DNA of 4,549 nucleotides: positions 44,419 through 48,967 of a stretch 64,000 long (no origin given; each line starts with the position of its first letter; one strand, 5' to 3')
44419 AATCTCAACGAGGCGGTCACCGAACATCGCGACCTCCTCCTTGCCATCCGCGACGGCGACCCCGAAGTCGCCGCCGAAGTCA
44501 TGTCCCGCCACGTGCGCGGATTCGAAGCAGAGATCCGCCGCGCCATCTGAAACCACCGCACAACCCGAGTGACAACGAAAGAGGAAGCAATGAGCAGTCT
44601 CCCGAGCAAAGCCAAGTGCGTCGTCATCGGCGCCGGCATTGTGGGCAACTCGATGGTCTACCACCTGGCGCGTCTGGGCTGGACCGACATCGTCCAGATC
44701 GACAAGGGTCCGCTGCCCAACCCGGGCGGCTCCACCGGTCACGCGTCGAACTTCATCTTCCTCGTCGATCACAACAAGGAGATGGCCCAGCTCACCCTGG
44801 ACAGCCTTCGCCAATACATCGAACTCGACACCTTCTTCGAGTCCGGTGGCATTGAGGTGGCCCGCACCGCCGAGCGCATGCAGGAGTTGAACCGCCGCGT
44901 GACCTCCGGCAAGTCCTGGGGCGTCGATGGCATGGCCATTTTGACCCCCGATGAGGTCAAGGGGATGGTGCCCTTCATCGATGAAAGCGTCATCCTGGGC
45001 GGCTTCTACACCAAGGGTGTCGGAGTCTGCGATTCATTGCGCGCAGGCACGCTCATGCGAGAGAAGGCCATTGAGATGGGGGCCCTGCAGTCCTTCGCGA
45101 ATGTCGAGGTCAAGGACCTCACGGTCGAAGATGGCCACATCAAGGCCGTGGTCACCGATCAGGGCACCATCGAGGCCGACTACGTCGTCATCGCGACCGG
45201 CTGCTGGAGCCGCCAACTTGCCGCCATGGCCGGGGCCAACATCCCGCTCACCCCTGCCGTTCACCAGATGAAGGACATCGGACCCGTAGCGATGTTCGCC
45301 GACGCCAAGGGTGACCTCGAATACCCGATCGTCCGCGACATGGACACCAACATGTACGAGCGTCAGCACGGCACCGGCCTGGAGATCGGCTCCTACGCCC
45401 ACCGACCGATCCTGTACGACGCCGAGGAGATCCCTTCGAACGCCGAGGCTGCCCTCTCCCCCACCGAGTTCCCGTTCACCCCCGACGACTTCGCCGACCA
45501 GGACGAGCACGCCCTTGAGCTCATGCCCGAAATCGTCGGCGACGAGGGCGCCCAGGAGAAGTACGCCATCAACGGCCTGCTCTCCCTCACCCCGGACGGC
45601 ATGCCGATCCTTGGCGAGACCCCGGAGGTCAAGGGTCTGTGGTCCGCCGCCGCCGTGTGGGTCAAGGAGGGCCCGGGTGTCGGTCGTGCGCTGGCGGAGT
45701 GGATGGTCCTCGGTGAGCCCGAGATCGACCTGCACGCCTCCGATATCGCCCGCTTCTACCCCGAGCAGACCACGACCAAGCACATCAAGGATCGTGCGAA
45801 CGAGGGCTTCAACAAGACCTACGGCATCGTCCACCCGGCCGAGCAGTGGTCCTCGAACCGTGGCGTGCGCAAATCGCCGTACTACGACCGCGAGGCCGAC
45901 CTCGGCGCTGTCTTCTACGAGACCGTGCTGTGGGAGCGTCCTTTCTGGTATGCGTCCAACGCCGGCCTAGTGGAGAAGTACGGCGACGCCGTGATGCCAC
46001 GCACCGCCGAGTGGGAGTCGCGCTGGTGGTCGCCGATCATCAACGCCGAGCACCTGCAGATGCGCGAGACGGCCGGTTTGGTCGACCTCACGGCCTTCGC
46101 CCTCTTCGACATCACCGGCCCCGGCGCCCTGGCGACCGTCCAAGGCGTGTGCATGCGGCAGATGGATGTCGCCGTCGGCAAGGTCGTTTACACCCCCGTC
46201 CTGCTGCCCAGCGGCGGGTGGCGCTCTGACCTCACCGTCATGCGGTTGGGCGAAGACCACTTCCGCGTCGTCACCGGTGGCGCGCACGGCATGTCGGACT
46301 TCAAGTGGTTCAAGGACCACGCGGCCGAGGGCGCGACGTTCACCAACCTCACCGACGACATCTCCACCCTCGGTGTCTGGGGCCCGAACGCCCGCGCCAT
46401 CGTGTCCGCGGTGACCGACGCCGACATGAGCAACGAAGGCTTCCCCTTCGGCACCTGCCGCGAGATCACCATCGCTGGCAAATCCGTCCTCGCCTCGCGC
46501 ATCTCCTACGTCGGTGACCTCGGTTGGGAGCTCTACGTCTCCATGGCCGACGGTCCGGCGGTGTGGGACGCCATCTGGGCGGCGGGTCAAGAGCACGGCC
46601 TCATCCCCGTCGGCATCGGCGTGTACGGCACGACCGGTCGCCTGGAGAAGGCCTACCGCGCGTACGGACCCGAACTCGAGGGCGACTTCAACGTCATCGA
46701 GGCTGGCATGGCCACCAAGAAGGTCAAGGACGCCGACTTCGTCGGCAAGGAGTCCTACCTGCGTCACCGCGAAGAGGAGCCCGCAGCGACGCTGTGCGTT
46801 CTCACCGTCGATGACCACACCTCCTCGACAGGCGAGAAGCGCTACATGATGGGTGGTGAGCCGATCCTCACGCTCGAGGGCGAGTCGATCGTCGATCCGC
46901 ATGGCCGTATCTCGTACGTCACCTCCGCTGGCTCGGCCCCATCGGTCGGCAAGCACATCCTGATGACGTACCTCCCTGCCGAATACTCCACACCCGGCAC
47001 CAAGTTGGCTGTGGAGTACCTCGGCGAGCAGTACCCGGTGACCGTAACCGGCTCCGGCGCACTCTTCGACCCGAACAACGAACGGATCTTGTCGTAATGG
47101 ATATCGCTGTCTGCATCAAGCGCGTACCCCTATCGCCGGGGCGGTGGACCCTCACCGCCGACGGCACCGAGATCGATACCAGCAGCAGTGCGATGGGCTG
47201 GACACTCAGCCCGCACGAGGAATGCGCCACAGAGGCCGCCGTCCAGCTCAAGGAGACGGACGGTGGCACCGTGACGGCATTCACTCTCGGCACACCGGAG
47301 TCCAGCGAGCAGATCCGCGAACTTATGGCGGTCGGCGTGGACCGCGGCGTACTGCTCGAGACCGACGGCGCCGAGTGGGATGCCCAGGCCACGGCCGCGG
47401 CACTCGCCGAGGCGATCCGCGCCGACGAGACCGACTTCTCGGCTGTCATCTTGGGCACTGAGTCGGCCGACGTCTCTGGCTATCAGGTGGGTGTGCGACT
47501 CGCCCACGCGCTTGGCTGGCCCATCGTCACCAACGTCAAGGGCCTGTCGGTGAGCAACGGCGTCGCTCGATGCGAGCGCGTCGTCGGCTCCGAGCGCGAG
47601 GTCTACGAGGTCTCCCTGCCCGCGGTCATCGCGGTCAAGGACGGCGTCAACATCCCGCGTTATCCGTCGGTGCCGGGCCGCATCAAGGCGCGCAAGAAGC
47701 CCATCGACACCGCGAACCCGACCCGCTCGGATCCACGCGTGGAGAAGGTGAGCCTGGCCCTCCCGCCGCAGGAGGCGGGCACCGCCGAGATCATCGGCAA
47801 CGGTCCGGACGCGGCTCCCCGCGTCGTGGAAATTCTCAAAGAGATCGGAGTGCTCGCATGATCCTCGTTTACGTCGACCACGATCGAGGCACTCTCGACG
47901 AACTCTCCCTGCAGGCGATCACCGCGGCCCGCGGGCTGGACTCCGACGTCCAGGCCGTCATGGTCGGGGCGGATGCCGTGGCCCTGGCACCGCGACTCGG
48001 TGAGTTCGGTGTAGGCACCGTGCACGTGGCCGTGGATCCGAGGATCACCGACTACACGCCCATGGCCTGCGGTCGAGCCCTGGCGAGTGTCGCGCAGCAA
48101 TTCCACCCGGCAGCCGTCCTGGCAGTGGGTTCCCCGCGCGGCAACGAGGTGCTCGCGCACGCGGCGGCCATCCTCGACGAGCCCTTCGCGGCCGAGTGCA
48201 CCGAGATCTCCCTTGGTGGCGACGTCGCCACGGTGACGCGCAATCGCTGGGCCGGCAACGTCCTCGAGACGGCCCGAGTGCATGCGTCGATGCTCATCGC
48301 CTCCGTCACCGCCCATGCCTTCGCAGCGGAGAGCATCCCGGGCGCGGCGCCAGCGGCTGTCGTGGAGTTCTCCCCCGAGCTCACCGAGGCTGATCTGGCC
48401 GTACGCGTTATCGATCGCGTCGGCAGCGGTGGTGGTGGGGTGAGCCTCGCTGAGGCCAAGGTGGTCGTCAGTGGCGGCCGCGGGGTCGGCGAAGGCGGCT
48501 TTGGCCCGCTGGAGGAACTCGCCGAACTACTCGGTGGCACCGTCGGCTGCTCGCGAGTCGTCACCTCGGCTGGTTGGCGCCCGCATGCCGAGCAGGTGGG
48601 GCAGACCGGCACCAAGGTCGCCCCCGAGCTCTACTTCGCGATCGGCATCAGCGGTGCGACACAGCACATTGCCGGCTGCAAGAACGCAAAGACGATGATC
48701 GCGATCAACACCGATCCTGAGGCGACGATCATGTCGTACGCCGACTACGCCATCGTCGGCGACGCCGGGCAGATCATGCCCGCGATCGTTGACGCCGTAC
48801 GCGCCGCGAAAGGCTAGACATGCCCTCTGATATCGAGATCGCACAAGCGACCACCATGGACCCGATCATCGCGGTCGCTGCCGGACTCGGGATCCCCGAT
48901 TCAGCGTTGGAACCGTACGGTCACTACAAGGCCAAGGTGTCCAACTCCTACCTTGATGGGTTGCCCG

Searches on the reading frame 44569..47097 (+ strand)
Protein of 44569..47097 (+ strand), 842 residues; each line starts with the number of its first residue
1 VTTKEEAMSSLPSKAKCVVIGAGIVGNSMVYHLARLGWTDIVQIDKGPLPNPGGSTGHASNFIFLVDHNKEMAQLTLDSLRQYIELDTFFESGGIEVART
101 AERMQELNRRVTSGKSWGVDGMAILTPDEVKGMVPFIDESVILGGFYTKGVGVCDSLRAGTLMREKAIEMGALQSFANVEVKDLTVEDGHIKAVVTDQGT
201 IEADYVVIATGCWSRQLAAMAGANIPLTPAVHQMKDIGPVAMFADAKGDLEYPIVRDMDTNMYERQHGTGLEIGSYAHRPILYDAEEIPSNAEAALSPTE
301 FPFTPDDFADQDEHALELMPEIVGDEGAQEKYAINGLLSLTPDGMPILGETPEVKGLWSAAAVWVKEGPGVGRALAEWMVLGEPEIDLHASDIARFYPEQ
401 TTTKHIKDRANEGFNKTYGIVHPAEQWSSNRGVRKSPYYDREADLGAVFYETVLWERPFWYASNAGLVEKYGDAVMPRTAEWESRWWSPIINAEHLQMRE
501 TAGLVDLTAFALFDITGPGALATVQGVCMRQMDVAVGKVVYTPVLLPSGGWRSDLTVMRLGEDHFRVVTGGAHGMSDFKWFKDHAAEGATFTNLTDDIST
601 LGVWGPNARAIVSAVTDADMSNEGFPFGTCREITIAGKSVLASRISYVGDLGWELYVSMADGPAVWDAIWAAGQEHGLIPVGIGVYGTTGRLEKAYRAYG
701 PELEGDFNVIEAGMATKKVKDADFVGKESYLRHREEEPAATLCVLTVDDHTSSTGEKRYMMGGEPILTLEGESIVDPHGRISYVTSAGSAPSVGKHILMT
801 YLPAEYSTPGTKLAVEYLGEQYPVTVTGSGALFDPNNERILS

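Call 6: search_protein_families(library=pfam, proteins=[window:44569-47097:+], max_evalue=0.01)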
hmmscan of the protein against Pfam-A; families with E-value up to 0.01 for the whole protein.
window:44569-47097:+ (842 aa): 8 families
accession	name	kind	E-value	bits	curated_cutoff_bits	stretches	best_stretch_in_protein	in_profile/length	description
PF01571.26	GCV_T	-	4.4e-68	229.7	25.6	1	439-715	2-253/255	Aminomethyltransferase folate-binding domain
PF01266.30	DAO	-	9.6e-45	154.1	27.9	1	17-378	2-353/353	FAD dependent oxidoreductase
PF16350.10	FAO_M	-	1.1e-16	61.2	27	1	382-436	2-56/56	FAD dependent oxidoreductase central domain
PF08669.17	GCV_T_C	-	1.6e-11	44.4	25.9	1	763-827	11-74/80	Glycine cleavage T-protein C-terminal barrel domain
PF07992.20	Pyr_redox_2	-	3.2e-05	23.9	26.1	1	16-223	2-119/291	Pyridine nucleotide-disulphide oxidoreductase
PF13738.12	Pyr_redox_3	-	0.00019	21.2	30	0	173-215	96-137/305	Pyridine nucleotide-disulphide oxidoreductase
PF01134.28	GIDA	-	0.0021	17.6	22.1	0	178-225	115-163/391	Glucose inhibited division protein A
PF01494.25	FAD_binding_3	-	0.0063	16.2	22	0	158-216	101-163/349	FAD binding domain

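Call 30: search_protein_families(library=ncbifam, proteins=[window:44569-47097:+], max_evalue=0.001)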
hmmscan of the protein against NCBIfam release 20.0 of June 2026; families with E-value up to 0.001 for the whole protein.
window:44569-47097:+ (842 aa): 23 families
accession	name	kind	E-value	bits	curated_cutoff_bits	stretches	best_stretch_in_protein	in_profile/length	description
TIGR01372.1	soxA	subfamily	1.7e-46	158.6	1164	1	432-840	606-994/996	sarcosine oxidase subunit alpha family protein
NF001567.0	PRK00389.1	subfamily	5.3e-44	150.6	300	1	491-827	34-348/359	glycine cleavage system aminomethyltransferase GcvT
NF053776.1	TmaoDeMthMsil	equivalog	1.4e-43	149.5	1100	1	493-821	420-741/763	trimethylamine N-oxide demethylase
TIGR00528.1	gcvT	equivalog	8.2e-41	140.1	235.85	1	492-827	33-355/362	glycine cleavage system aminomethyltransferase GcvT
NF010093.0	PRK13579.1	equivalog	2.8e-29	102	459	1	491-827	41-359/371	glycine cleavage system aminomethyltransferase GcvT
NF001933.0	PRK00711.1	subfamily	1.3e-19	70.5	383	1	78-229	120-272/429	D-amino acid dehydrogenase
NF009133.0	PRK12486.1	equivalog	8.3e-19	67.7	410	1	492-817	45-354/369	dimethylsulfoniopropionate demethylase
TIGR01373.1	soxB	subfamily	2.3e-16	59.6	529.45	1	16-233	32-259/407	sarcosine oxidase subunit beta family protein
NF008425.0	PRK11259.1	equivalog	2e-15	56.7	257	1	15-396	5-375/377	N-methyl-L-tryptophan oxidase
TIGR02352.1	thiamin_ThiO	equivalog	1.4e-11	44.1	250.8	1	18-226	2-219/351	glycine oxidase ThiO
NF047633.1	SyrngDmethDesA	equivalog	6.4e-10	38.1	800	1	602-688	158-242/453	syringate O-demethylase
TIGR03364.1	HpnW_proposed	hypoth_equivalog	3.5e-09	36.2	285.1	1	17-237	3-220/365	TIGR03364 family FAD-dependent oxidoreductase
NF009074.0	PRK12409.1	equivalog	1.5e-08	34.2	494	1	122-229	163-273/410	D-amino acid dehydrogenase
TIGR01377.1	soxA_mon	subfamily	1.8e-08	33.6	479.65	1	18-396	4-375/381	amino oxidase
NF033460.1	glycerol3P_ox_II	equivalog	4.2e-08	32.7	460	1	17-223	4-217/361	type 2 glycerol-3-phosphate oxidase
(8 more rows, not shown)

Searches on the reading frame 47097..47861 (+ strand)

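Call 7: search_protein_families(library=pfam, proteins=[window:47097-47861:+], max_evalue=0.01)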
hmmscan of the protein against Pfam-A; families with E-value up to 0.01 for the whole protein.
window:47097-47861:+ (254 aa): 1 family
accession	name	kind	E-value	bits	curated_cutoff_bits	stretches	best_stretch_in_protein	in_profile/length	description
PF01012.27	ETF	-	4.3e-32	111.8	26.7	1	34-209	10-179/181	Electron transfer flavoprotein domain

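Call 30: search_protein_families(library=ncbifam, proteins=[window:47097-47861:+], max_evalue=0.001)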
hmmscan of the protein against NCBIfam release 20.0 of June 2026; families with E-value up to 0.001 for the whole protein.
window:47097-47861:+ (254 aa): 6 families
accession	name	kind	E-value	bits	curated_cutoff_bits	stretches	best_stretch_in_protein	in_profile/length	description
NF042971.1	AcrlCoAredClosAcrB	equivalog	5.5e-25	87.9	475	1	1-205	1-204/266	acryloyl-CoA reductase electron transfer subunit gamma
NF040731.1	flavo_sub_EftB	exception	2.3e-24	86.1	445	1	3-222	2-219/260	electron transfer flavoprotein subunit beta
NF008998.0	PRK12342.1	equivalog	1.5e-22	80.2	338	1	2-248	2-250/254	electron transfer flavoprotein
NF002888.0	PRK03359.1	subfamily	8.6e-22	77.7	219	1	1-209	1-209/256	putative electron transfer flavoprotein FixA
TIGR04503.1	mft_etfB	hypoth_equivalog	3.1e-21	76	200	1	27-216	20-223/290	mycofactocin-associated electron transfer flavoprotein beta subunit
NF051844.1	ETFlavBetaProt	equivalog_domain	2.2e-07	30.7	350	1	43-189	26-165/254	electron transfer flavoprotein subunit beta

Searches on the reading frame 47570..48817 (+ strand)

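Call 7: search_protein_families(library=pfam, proteins=[window:47570-48817:+], max_evalue=0.01)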
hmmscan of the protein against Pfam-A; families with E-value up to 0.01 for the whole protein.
window:47570-48817:+ (415 aa): 2 families
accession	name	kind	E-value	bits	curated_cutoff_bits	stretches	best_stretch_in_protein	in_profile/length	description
PF00766.25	ETF_alpha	-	3.9e-31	107.3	27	1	293-371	2-81/81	Electron transfer flavoprotein FAD-binding domain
PF01012.27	ETF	-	2.5e-26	93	26.7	1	98-269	1-178/181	Electron transfer flavoprotein domain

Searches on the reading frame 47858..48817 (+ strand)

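Call 30: search_protein_families(library=ncbifam, proteins=[window:47858-48817:+], max_evalue=0.001)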
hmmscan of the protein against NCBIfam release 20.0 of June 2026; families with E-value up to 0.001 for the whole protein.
window:47858-48817:+ (319 aa): 5 families
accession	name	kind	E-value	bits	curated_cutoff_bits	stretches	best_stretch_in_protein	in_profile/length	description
NF042970.1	AcrlCoAredClosAcrA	equivalog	6.6e-44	150.5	600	2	163-316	202-359/360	acryloyl-CoA reductase electron transfer subunit beta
NF038209.1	mft_etfA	equivalog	6.7e-35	120.9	240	1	30-310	24-298/303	mycofactocin-associated electron transfer flavoprotein alpha subunit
NF051845.1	EtFlavAlphaProt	equivalog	4.1e-31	108.4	600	1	21-317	118-402/406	electron transfer flavoprotein subunit alpha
NF002889.0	PRK03363.1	equivalog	9.3e-29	100.7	549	1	25-314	25-311/313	electron transfer flavoprotein subunit alpha/FixB family protein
NF008884.0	PRK11916.1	equivalog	2.8e-25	89.3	528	1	72-313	68-309/312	electron transfer flavoprotein subunit alpha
